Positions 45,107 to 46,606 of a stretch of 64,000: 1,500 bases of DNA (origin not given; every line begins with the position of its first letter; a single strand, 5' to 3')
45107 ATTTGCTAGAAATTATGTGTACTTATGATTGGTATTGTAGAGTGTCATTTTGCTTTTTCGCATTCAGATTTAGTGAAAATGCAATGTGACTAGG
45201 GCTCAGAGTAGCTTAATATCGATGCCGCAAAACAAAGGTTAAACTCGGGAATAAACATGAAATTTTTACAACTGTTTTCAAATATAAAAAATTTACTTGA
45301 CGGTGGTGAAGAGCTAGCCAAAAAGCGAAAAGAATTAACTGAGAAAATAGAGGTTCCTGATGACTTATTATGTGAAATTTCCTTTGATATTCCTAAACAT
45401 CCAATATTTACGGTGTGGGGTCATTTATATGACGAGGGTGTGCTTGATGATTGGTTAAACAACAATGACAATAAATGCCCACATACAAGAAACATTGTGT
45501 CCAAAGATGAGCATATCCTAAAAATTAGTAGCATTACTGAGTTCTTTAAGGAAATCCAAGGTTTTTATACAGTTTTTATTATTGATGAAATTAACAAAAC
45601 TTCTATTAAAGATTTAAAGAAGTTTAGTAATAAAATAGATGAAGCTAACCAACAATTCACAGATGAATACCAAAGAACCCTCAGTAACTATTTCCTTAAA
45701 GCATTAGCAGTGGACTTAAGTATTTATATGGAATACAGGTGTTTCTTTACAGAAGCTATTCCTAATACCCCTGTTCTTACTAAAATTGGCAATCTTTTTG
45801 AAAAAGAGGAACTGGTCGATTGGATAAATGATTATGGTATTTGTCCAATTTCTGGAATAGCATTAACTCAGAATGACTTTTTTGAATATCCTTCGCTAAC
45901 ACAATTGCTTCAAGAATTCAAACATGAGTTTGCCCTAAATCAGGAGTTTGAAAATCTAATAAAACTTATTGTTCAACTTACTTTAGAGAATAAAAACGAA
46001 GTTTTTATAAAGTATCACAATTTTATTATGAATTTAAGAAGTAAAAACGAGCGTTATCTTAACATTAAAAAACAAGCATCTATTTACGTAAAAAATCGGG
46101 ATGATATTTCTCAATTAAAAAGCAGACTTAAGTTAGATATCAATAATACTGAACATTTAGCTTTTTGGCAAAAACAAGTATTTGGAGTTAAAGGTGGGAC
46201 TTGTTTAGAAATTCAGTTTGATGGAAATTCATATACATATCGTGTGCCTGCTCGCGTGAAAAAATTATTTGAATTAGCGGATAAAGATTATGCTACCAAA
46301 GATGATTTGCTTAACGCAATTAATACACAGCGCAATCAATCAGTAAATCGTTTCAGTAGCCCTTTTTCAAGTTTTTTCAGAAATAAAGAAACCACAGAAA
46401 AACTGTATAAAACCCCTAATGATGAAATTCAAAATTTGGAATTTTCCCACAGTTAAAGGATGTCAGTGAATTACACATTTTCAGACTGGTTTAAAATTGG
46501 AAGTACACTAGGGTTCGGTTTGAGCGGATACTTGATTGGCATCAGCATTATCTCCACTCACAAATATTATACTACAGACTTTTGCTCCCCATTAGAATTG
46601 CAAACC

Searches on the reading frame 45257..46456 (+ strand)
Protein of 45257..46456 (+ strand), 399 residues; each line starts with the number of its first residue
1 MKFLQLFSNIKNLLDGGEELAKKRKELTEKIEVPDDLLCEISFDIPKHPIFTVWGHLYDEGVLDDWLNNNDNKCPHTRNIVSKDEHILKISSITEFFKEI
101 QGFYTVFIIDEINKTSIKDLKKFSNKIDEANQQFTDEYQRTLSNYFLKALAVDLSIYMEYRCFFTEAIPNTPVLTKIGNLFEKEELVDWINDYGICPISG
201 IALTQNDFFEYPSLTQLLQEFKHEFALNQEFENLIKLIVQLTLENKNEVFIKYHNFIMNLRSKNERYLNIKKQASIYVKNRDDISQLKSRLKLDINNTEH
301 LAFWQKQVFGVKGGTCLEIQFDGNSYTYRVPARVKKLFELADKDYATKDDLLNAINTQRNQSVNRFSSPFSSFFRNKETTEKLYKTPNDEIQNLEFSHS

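Call 9: search_protein_families(library=pfam, proteins=[window:45257-46456:+], max_evalue=0.001)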
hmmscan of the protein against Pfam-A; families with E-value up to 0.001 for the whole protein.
window:45257-46456:+ (399 aa): 1 family
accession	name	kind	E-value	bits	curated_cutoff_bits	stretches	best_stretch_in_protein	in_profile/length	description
PF04564.21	U-box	-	1e-09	38.8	21.4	1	33-89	1-57/73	U-box domain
